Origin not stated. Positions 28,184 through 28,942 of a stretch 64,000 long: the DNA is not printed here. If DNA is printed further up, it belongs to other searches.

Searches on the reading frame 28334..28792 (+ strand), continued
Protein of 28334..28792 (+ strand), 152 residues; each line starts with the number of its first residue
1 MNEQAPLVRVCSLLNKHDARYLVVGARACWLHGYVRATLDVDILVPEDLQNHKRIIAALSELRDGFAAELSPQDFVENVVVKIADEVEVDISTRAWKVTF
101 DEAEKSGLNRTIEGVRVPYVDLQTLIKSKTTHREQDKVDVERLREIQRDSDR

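Call 64: predict_structure(alignment_id=A3)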
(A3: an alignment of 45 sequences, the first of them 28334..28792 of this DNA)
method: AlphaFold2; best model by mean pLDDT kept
length: 152 residues; sequences in the alignment: 45
mean_pLDDT: 85.9   pTM: 0.84
mean pLDDT of the five models: 85.9, 83.8, 77.1, 76.4, 73.1
residues with pLDDT >= 90: 83; 70-90: 50; 50-70: 18; < 50: 1
segments of 3 or more residues with pLDDT < 50: none
pLDDT, mean of each block of 10 residues (from residue 1): 79 96 94 85 93 91 67 72 68 88 95 96 92 83 91 76
secondary structure, 60 per line:
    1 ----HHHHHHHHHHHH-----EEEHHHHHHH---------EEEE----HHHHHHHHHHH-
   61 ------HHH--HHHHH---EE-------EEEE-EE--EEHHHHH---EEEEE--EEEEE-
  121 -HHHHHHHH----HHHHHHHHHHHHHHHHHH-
elements in order: H5-16 E22-24 H25-31 E41-44 H49-59 H72-76 E89-92 H100-104 E108-112 E115-119 H122-129 H134-151

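Call 67: fold_search(model_id=the predicted structure, library=pdb)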
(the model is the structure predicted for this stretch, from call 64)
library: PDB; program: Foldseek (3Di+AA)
matches with E <= 10: 186; with E <= 0.001: 2
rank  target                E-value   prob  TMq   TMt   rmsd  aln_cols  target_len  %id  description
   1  8an5_B                2.0e-04  1.00  0.57  0.48   7.4       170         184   19  MenAT1 toxin-antitoxin complex (rv0078a-rv0078b) from Mycobacterium tuberculosis H37Rv (released 2023-08-02)
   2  2ewr                  6.4e-04  1.00  0.60  0.59   5.7       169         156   16  Crystal structure of a putative nucleotidyltransferase (tm1012) from Thermotoga maritima at 1.60 A resolution (released 2005-12-06)
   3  2fcl                  1.3e-03  1.00  0.59  0.57   5.6       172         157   16  Crystal structure of a putative nucleotidyltransferase (tm1012) from Thermotoga maritima at 1.35 A resolution (released 2006-03-14)
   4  4fo1_A                1.6e-03  1.00  0.62  0.60   4.9       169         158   15  Crystal structure of lincosamide antibiotic adenylyltransferase LnuA, apo (released 2012-07-04)
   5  8an4_B                2.0e-03  1.00  0.62  0.51   7.3       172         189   20  MenT1 toxin (rv0078a) from Mycobacterium tuberculosis H37Rv (released 2023-08-02)
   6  8an4_A                2.4e-03  1.00  0.59  0.47   7.3       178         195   18  MenT1 toxin (rv0078a) from Mycobacterium tuberculosis H37Rv (released 2023-08-02)
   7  5uvd                  5.1e-03  1.00  0.59  0.43   6.7       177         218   15  Crystal structure of an antigenic nucleotidyltransferase-like protein from Paracoccidioides brasiliensis (released 2018-01-31)
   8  8an5_A                7.7e-03  1.00  0.61  0.49   7.6       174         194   20  MenAT1 toxin-antitoxin complex (rv0078a-rv0078b) from Mycobacterium tuberculosis H37Rv (released 2023-08-02)
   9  8rr5                  8.1e-03  1.00  0.52  0.46   8.9       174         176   18  MenT1 toxin (rv0078a) from Mycobacterium tuberculosis H37Rv, phosphorylated at T39 (released 2024-09-11)
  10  4ok0_B                9.7e-03  0.96  0.41  0.30   7.1       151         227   16  Crystal structure of putative nucleotidyltransferase from H. pylori (released 2014-04-09)
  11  4hx0                  1.2e-02  1.00  0.52  0.49   5.5       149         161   17  Crystal structure of a putative nucleotidyltransferase (TM1012) from Thermotoga maritima at 1.87 A resolution (released 2013-09-11)
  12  5cfu                  1.5e-02  1.00  0.57  0.51   6.2       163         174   13  Crystal Structure of ANT(2")-Ia in complex with adenylyl-2"-tobramycin (released 2016-07-20)
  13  4wse_B                1.6e-02  0.98  0.51  0.19   5.4       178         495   11  Crystal structure of the Mimivirus polyadenylate synthase (released 2015-04-01)
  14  5kqj_MODEL_1_A        2.4e-02  1.00  0.61  0.52   5.5       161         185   16  Solution Structure of Antibiotic-Resistance Factor ANT(2'')-Ia Reveals Substrate-Regulated Conformation Dynami (released 2017-07-12)
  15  4o8s                  2.4e-02  0.96  0.47  0.33   7.1       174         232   16  Crystal structure of JHP933 from Helicobacter pylori (released 2014-09-10)
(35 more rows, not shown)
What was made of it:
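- The model has pLDDT 86 and its top Foldseek hit is MenT1 (calls 64, 67). Structural neighbours also include the antibiotic-modifying enzymes LnuA and ANT(2'')-Ia at similar TM-scores (call 67). Foldseek TM-scores to LnuA (0.62) and ANT(2'')-Ia (0.61) equal those to MenT1 (call 67).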

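Call 73: find_encoding_contigs(protein=P0009, flank=6000, max_places=3)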
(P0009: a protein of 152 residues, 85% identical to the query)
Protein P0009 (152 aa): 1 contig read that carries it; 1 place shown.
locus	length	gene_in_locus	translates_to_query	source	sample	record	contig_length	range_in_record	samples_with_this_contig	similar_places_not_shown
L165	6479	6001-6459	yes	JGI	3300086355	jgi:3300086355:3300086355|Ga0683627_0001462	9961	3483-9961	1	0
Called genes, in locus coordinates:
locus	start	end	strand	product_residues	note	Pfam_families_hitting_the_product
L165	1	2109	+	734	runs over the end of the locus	PF05228:CHASE4, PF00512:HisKA, PF02518:HATPase_c, PF00072:Response_reg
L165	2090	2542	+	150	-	PF03330:DPBB_1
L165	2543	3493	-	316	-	PF24400:DUF7544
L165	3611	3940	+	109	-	PF11196:DUF2834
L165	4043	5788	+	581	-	PF01451:LMWPc, PF00464:SHMT, PF00155:Aminotran_1_2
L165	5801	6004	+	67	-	-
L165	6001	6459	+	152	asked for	-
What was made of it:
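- One related contig, L165, ends about 20 nt after the nucleotidyltransferase gene (call 73).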

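Call 74: find_encoding_contigs(protein=P0003, flank=3000, max_places=3)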
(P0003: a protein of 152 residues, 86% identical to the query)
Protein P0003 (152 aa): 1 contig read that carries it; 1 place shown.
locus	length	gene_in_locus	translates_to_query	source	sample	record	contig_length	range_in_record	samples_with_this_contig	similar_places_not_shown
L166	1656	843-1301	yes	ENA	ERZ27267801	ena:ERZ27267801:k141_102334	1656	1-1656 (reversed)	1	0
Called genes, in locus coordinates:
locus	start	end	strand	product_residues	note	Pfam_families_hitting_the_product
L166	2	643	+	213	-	?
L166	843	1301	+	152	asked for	-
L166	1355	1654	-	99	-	?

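Call 75: find_encoding_contigs(protein=P0004, flank=4000, max_places=3)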
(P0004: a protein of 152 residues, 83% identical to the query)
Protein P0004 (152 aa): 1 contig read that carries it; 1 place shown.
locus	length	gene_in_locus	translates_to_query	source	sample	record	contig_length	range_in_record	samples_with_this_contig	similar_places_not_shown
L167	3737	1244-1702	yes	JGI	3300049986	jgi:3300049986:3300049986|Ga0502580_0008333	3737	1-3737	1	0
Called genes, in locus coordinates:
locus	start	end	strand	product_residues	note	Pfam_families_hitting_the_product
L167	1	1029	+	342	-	?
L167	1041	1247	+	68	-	-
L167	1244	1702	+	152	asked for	-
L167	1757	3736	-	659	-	?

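Call 93: search_dna_similar(query=window:28334-28792:+, collection=plasmids, mode=protein, max_evalue=0.001, max_rows=10)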
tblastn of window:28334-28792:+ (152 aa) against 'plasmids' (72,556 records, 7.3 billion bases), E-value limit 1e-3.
Records with a match: 7; places in all: 7; records where one place covers at least 80% of the query: 5.
Best place of each record, by identity: <60% 7.
By first word of the organism name: Acidisarcina 2; Azospira 1; Geminocystis 1; Vibrio 1; Fibrella 1; Spirosoma 1.
By predicted mobility (MOB-suite, as given by PLSDB): non-mobilizable 5; conjugative 1; mobilizable 1.
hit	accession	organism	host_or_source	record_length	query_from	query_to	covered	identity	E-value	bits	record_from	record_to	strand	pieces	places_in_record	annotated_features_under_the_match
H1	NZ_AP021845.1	Azospira sp. I09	-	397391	14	139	83%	36.5%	9e-15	77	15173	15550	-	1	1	hypothetical protein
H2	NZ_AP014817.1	Geminocystis sp. NIES-3708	-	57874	13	144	87%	33.1%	5e-8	58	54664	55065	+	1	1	hypothetical protein | toxin secretion, membrane fusion protein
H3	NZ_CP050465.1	Vibrio campbellii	single cell,seawater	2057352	1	148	97%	26.1%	8e-4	45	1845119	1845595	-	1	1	none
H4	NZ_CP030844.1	Acidisarcina polymorpha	cell culture,pine forest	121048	10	145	89%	27.6%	2e-6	53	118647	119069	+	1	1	nucleotidyltransferase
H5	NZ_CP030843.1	Acidisarcina polymorpha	cell culture,pine forest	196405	10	145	89%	27.6%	2e-6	53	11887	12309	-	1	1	nucleotidyltransferase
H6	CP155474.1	Fibrella sp. ES10-3-2-2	single cell,soil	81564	10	91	54%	27.7%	3e-5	50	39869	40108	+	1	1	DUF6036 family nucleotidyltransferase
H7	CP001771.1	Spirosoma linguale DSM 74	-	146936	13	91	52%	26.3%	3e-4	47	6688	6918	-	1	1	hypothetical protein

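Call 94: get_annotated_region(hit=H1, flank=1500)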
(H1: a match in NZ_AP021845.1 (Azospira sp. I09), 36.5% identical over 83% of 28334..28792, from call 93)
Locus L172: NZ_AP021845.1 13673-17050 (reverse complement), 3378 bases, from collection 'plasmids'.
description: Azospira sp. I09 plasmid pAZI09, complete sequence
organism: Azospira sp. I09 (NCBI taxid 1765049)
taxonomy: Bacteria; Pseudomonadota; Betaproteobacteria; Rhodocyclales; Rhodocyclaceae; Azospira; Azospira sp. I09
host: -; source: -; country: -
typing (MOB-suite, as given by PLSDB): conjugative; replicon IncP; relaxase MOBH,MOBP; mating-pair formation MPF_T
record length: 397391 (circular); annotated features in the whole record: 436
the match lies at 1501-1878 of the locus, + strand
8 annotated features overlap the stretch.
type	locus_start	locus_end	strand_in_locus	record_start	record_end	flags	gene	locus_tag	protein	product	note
CDS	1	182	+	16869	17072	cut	-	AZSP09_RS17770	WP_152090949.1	hypothetical protein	-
CDS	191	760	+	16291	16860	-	-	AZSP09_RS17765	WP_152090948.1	hypothetical protein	-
CDS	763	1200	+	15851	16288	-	-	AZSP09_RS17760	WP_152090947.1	hypothetical protein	-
CDS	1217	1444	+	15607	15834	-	-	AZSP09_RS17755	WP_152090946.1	hypothetical protein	-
CDS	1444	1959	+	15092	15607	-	-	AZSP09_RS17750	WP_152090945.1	hypothetical protein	-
CDS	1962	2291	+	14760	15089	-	-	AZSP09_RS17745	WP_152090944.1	hypothetical protein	-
CDS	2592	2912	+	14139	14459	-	-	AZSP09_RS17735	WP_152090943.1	hypothetical protein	-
CDS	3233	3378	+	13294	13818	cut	-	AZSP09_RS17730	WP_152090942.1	hypothetical protein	-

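Call 95: get_annotated_region(hit=H4, flank=1500)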
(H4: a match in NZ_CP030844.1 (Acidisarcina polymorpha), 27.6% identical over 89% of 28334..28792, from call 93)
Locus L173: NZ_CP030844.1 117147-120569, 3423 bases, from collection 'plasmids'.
description: Acidisarcina polymorpha strain SBC82 plasmid pACPOL3, complete sequence
organism: Acidisarcina polymorpha (NCBI taxid 2211140)
taxonomy: Bacteria; Acidobacteriota; Terriglobia; Terriglobales; Acidobacteriaceae; Acidisarcina; Acidisarcina polymorpha
host: -; source: cell culture,pine forest; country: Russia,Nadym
typing (MOB-suite, as given by PLSDB): non-mobilizable
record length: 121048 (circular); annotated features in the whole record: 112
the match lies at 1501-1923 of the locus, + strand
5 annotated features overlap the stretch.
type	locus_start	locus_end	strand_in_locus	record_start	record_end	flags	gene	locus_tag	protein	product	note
CDS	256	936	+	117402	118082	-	-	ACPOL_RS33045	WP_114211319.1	IS6 family transposase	-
CDS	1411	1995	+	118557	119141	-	-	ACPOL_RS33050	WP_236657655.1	nucleotidyltransferase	-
CDS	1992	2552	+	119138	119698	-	-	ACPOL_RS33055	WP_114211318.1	recombinase family protein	GO:0006310 - DNA recombination [Evidence IEA]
CDS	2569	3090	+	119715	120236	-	-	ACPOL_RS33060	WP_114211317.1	YfbU family protein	-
CDS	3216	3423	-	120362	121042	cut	-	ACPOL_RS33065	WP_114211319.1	IS6 family transposase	-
